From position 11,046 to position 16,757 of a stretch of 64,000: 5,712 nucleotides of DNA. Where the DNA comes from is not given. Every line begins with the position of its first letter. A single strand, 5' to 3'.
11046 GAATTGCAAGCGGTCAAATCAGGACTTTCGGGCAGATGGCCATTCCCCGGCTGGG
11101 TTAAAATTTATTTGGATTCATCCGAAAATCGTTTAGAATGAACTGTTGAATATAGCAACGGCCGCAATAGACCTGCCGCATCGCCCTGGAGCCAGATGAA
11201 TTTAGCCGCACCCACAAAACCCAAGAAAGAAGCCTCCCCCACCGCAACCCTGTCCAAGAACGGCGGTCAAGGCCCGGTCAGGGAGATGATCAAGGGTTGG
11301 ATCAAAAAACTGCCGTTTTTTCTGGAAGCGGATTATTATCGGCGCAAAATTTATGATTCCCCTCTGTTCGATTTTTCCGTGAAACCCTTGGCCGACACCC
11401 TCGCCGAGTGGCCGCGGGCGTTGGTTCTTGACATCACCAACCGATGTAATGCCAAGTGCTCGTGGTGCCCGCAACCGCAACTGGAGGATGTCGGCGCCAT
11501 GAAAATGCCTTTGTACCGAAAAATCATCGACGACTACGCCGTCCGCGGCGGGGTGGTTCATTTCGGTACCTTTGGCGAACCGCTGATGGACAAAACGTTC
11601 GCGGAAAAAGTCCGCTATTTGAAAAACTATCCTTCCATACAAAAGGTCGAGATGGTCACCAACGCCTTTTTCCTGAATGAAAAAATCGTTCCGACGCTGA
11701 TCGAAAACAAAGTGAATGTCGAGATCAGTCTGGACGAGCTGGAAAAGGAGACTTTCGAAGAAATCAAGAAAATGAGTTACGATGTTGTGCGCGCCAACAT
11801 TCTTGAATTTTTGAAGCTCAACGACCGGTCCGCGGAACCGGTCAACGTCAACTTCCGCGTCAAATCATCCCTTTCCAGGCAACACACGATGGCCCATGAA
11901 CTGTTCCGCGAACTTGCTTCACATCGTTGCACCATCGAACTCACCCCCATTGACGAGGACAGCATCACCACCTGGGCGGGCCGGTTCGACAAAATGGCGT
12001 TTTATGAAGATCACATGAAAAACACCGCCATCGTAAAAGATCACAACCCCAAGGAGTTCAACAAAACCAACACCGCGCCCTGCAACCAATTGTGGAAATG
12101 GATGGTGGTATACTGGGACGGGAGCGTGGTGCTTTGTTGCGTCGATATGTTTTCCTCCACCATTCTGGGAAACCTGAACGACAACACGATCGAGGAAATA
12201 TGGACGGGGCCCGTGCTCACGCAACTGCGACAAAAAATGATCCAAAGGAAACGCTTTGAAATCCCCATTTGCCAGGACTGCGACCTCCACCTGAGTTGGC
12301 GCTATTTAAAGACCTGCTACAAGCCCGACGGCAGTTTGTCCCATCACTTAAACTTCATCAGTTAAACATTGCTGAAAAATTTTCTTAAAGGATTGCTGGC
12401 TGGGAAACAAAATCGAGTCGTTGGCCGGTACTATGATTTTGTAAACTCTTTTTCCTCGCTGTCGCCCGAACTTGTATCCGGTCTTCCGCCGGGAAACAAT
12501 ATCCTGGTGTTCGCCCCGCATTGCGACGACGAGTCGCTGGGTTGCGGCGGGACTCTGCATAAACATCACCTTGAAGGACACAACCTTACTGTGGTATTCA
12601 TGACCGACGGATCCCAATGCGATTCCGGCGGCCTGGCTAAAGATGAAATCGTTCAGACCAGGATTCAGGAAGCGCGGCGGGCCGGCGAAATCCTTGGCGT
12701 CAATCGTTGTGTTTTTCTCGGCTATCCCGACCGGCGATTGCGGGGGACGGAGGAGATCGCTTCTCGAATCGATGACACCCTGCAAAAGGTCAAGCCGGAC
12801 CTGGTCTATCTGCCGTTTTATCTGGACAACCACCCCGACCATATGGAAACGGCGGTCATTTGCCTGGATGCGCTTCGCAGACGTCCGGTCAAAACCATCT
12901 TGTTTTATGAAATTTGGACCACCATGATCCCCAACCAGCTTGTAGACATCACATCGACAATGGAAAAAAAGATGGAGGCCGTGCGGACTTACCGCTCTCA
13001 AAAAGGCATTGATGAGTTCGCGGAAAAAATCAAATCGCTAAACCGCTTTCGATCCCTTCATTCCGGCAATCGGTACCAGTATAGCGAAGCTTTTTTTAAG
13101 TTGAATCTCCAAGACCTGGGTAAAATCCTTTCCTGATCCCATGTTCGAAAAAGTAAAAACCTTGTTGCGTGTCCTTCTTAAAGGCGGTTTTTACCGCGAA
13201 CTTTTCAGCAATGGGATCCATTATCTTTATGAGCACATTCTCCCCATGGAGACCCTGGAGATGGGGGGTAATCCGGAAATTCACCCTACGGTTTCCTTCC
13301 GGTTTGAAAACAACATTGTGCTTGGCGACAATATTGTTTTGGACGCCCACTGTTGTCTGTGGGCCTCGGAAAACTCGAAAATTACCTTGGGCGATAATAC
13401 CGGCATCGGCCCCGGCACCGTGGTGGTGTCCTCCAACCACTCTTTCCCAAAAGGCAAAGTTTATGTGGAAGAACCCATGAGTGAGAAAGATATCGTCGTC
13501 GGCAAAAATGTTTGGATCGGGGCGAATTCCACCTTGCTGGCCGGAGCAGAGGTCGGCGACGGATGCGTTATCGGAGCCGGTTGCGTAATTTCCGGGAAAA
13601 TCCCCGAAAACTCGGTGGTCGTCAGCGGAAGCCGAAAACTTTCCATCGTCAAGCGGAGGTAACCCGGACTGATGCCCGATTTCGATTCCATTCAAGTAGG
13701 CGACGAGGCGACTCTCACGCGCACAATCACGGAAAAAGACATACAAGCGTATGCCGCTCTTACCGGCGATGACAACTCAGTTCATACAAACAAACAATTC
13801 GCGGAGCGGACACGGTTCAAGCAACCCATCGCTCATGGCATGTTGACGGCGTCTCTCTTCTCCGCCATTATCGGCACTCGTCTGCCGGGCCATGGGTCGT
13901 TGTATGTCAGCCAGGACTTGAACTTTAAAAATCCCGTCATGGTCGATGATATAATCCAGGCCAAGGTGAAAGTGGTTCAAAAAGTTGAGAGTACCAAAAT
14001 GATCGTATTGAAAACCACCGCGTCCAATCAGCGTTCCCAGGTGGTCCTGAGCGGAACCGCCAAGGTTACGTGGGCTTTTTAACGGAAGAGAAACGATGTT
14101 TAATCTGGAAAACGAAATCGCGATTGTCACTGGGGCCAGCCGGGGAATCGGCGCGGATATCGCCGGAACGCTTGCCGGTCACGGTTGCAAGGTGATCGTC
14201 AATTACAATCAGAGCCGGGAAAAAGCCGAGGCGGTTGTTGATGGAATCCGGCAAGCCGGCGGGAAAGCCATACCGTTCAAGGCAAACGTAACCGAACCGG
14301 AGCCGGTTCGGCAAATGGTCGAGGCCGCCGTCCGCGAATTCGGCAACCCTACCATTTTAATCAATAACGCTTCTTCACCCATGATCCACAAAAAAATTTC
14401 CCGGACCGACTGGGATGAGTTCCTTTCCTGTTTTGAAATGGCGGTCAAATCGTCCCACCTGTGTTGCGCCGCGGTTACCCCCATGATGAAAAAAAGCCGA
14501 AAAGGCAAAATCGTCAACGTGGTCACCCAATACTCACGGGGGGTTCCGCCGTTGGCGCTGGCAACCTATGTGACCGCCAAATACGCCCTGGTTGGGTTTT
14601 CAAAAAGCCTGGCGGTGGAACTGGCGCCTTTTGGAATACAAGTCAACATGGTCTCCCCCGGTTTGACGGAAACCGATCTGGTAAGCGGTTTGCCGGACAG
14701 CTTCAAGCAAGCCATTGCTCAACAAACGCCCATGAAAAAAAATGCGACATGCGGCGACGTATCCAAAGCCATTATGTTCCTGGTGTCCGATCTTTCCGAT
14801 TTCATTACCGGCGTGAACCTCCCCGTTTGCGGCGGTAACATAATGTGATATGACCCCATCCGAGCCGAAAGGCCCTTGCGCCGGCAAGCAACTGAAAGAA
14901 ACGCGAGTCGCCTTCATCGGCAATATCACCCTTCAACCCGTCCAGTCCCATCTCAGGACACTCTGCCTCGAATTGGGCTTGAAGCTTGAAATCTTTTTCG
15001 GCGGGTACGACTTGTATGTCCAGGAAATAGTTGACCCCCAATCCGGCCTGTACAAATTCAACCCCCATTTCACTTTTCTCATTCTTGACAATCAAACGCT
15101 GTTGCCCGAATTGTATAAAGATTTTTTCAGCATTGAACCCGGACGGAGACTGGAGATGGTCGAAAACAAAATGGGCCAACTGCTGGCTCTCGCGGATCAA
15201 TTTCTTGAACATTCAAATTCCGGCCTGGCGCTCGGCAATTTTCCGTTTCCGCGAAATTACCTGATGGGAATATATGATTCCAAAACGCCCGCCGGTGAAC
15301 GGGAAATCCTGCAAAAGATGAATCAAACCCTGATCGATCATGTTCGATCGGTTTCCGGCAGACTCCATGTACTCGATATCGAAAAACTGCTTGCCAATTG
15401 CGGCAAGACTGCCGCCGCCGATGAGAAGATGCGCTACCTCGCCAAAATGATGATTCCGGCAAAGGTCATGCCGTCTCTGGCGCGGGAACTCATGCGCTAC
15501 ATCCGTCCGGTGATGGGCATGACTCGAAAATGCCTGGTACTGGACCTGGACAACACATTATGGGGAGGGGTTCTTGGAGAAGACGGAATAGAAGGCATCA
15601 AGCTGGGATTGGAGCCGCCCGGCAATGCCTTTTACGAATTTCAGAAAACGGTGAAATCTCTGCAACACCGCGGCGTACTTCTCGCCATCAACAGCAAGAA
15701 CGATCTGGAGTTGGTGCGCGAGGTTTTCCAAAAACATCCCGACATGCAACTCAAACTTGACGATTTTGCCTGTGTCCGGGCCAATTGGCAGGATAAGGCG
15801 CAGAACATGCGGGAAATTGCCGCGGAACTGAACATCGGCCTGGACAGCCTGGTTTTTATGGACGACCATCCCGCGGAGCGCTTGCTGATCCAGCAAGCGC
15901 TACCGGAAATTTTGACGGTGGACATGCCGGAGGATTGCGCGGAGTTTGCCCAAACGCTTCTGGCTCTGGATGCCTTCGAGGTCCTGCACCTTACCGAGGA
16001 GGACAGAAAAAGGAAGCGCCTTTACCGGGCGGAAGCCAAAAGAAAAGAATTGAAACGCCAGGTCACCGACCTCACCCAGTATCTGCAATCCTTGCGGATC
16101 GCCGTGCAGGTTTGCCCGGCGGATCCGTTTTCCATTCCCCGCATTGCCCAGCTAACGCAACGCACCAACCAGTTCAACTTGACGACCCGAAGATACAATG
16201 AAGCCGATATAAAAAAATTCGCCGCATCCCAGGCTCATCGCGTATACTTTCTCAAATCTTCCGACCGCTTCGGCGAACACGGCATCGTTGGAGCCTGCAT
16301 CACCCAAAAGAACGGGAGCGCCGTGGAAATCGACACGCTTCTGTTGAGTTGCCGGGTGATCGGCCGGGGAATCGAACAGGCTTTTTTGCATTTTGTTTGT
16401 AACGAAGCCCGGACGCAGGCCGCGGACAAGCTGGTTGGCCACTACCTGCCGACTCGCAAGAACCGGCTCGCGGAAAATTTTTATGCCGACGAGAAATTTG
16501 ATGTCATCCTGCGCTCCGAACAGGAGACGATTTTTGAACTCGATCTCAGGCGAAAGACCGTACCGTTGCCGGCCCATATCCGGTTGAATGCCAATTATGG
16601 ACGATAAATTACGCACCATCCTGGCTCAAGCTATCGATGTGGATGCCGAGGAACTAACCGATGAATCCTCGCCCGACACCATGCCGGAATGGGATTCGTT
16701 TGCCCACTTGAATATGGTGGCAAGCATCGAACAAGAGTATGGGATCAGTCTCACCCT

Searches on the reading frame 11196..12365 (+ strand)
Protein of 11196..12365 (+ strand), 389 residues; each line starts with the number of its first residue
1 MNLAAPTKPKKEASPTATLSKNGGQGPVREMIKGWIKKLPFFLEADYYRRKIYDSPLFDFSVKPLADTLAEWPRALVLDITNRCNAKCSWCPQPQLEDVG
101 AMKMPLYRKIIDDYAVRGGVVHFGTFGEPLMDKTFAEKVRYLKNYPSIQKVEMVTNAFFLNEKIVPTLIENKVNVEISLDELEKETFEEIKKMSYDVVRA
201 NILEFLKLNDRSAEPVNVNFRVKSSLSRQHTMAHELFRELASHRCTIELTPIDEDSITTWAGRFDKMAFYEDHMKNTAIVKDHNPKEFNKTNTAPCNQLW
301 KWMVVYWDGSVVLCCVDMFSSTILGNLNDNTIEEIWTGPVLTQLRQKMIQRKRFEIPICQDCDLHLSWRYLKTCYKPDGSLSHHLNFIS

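Call 5: search_protein_families(library=pfam, proteins=[window:11196-12365:+], max_evalue=0.001)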
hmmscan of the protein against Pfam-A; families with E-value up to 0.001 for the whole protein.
window:11196-12365:+ (389 aa): 2 families
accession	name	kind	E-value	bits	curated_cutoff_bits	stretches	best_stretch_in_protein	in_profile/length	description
PF13186.11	SPASM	-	9.4e-16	58.3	21.5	1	296-363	1-67/67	Iron-sulfur cluster-binding domain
PF04055.27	Radical_SAM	-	2.7e-13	50.9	29.5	1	80-207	3-138/166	Radical SAM superfamily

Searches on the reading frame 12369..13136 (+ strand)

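Call 5: search_protein_families(library=pfam, proteins=[window:12369-13136:+], max_evalue=0.001)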
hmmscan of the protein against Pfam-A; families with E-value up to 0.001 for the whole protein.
window:12369-13136:+ (255 aa): 1 family
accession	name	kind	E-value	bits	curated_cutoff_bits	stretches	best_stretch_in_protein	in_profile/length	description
PF02585.22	PIG-L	-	9.2e-32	110.7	28.2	1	46-168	1-128/129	GlcNAc-PI de-N-acetylase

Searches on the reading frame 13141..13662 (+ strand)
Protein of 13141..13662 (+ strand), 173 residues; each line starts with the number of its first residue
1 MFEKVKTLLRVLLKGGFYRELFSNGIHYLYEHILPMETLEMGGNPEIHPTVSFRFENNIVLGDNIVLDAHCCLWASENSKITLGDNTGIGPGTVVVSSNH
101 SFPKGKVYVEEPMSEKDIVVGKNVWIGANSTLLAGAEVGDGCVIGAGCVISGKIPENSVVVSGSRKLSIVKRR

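Call 5: search_protein_families(library=pfam, proteins=[window:13141-13662:+], max_evalue=0.001)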
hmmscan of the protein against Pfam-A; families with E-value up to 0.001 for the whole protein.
window:13141-13662:+ (173 aa): 3 families
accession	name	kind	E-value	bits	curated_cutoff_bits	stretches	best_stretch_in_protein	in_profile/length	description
PF00132.30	Hexapep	-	1.6e-13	50.2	27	1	117-152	1-36/36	Bacterial transferase hexapeptide (six repeats)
PF14602.12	Hexapep_2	-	1.1e-08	35.1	27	1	118-150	2-32/34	Hexapeptide repeat of succinyl-transferase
PF25084.1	LbH_EIF2B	-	0.00043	20.7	54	0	117-160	21-80/105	EIF2B subunit epsilon LbH domain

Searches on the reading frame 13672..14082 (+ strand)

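Call 5: search_protein_families(library=pfam, proteins=[window:13672-14082:+], max_evalue=0.001)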
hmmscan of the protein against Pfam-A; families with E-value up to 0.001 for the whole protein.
window:13672-14082:+ (136 aa): 2 families
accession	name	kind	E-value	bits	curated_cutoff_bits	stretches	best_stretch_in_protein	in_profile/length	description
PF01575.25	MaoC_dehydratas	-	4e-24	85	27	1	14-117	13-117/123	MaoC like domain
PF13452.11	FAS1_DH_region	-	5.1e-07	30.3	22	1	14-125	9-129/132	FAS1-like, dehydratase domain region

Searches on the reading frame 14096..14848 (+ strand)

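Call 5: search_protein_families(library=pfam, proteins=[window:14096-14848:+], max_evalue=0.001)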
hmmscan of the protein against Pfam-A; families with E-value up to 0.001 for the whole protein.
window:14096-14848:+ (250 aa): 3 families
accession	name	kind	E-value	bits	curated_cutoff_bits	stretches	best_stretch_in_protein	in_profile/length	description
PF13561.12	adh_short_C2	-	4.9e-52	177.3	27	1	13-247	1-234/236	Enoyl-(Acyl carrier protein) reductase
PF00106.31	adh_short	-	8.7e-46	156.3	26.6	1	8-197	2-188/195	short chain dehydrogenase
PF08659.16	KR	-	8.3e-07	29.5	22.6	1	10-115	4-111/180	KR domain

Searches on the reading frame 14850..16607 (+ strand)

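Call 3: search_protein_families(library=pfam, proteins=[window:14850-16607:+], max_evalue=0.01)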
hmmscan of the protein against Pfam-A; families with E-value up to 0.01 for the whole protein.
window:14850-16607:+ (585 aa): 1 family
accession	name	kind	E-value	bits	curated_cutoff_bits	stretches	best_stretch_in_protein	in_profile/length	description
PF21211.3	FkbH_N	-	3.6e-14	53.6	27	1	19-215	1-188/192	FkbH, N-terminal domain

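Call 4: search_protein_families(library=ncbifam, proteins=[window:14850-16607:+], max_evalue=0.01)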
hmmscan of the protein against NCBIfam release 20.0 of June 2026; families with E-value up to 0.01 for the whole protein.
window:14850-16607:+ (585 aa): 2 families
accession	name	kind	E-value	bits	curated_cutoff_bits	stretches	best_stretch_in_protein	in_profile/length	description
TIGR01686.1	FkbH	subfamily_domain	4.3e-97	325.1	146.65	1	225-548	2-317/323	FkbH domain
TIGR01681.1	HAD-SF-IIIC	subfamily_domain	3.6e-17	63.4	35.75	1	227-346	1-127/132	HAD-IIIC family phosphatase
